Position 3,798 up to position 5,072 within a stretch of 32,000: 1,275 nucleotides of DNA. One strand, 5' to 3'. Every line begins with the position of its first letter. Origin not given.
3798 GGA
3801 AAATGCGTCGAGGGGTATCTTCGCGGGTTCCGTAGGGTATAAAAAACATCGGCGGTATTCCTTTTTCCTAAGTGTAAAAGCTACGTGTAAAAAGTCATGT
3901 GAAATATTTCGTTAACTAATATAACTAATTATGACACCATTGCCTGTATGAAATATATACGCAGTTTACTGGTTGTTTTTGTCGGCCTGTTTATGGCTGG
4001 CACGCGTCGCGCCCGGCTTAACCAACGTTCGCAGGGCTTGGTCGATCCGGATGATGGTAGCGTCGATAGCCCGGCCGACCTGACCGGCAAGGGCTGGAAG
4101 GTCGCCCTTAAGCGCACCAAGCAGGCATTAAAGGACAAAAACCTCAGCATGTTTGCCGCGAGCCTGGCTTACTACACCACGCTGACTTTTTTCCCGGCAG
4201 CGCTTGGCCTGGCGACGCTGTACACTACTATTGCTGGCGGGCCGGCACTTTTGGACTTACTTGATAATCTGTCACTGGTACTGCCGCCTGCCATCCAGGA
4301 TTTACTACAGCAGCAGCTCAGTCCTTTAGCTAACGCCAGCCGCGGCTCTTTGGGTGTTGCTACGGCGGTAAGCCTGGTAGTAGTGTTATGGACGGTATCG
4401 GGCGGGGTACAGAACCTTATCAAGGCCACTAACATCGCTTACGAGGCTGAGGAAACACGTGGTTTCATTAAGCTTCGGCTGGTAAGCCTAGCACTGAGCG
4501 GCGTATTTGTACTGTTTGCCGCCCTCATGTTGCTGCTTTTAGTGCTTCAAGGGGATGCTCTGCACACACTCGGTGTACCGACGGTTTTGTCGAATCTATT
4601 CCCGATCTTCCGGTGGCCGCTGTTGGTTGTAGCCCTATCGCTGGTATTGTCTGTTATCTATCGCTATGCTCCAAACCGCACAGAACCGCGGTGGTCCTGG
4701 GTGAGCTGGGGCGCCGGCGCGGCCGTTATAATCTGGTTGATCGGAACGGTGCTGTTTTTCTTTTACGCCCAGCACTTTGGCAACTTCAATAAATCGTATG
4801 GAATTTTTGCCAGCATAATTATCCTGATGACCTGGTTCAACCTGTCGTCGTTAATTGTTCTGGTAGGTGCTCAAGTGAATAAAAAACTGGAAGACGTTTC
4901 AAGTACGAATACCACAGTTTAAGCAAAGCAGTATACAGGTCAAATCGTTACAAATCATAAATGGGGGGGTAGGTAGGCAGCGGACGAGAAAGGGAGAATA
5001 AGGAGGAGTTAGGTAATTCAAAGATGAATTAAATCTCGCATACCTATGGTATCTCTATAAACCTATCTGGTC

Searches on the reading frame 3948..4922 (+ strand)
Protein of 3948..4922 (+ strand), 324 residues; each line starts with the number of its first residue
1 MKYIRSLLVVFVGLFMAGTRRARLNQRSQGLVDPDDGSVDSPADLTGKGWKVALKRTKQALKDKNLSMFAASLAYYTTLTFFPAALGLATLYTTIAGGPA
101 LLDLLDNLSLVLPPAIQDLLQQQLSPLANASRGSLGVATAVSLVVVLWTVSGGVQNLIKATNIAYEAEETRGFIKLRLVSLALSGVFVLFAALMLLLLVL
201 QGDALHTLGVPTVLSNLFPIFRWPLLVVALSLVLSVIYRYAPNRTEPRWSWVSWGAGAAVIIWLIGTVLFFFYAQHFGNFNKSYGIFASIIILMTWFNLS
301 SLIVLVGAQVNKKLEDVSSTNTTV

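Call 3: search_protein_families(library=pfam, proteins=[window:3948-4922:+], max_evalue=0.01)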
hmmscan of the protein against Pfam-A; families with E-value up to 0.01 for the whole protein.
window:3948-4922:+ (324 aa): 1 family
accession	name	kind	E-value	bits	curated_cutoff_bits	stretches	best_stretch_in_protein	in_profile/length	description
PF03631.20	Virul_fac_BrkB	-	1.9e-54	185.5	33.7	1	63-315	2-256/259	Virulence factor BrkB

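Call 19: list_cluster_members(proteins=[P0001, P0002, P0028, window:3948-4922:+, window:23007-24851:+, window:15428-16738:-, P0005, P0006, P0007, P0010])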
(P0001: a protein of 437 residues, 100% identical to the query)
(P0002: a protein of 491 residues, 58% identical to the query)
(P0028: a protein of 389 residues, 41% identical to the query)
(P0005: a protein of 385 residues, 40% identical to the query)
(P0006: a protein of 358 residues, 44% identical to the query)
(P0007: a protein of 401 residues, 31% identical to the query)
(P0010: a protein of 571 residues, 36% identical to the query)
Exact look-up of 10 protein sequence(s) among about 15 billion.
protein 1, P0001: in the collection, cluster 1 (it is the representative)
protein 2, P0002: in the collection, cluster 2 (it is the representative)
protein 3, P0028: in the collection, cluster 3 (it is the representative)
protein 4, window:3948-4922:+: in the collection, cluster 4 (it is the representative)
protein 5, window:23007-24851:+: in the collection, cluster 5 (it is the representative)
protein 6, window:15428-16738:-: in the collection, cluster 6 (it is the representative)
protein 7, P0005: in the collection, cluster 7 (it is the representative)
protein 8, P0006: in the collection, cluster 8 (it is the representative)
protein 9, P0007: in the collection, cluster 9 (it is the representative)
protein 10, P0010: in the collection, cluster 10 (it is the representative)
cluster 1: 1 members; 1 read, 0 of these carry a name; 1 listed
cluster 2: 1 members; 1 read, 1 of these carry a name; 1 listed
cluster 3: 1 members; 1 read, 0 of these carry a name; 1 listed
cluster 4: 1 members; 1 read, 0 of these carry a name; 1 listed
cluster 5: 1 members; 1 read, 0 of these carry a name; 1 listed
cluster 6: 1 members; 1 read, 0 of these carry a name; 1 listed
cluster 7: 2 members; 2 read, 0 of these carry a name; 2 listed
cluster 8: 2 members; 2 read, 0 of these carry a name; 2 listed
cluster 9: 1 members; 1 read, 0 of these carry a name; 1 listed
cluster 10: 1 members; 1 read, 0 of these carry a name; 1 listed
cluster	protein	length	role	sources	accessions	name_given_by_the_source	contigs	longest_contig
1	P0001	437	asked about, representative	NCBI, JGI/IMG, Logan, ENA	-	-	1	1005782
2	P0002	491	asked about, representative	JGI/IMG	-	murein DD-endopeptidase MepM/ murein hydrolase activator NlpD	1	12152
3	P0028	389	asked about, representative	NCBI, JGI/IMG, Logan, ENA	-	-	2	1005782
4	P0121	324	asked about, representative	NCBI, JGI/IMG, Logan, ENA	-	-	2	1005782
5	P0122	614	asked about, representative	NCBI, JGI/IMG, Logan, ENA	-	-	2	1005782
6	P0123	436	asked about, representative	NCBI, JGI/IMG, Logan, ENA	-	-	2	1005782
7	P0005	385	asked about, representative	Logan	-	-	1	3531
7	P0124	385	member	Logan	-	-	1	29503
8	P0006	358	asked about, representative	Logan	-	-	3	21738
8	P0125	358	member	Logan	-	-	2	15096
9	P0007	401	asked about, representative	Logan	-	-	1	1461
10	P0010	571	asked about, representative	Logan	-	-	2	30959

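Call 30: find_related_loci(query=A3, collection=genome_contigs, flank=10000)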
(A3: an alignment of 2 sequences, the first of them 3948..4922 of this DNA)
Query A3 (324 aa) in genome_contigs; peptide patterns used: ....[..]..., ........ (x = any residue, [..] = any of these).
76 stretches matched a pattern, but none encodes a relative of the query by tblastn (E <= 1e-3).

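Call 44: find_related_loci(query=A4, collection=metagenome_contigs, flank=8000)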
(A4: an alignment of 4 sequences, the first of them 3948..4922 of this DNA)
Query A4 (324 aa) in metagenome_contigs; peptide patterns used: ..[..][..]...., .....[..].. (x = any residue, [..] = any of these).
230 stretches matched a pattern, but none encodes a relative of the query by tblastn (E <= 1e-3).

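Call 100: find_encoding_contigs(protein=window:3948-4922:+, flank=6000, max_places=8)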
Protein window:3948-4922:+ (324 aa): 4 contigs read that carry it; 1 place shown.
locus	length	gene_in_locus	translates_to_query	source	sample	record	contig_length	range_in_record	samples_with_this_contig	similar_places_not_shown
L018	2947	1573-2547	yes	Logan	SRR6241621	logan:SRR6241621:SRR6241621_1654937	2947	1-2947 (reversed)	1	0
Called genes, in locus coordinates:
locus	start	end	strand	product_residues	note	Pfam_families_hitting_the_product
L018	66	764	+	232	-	-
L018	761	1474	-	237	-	PF01694:Rhomboid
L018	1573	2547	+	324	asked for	PF03631:Virul_fac_BrkB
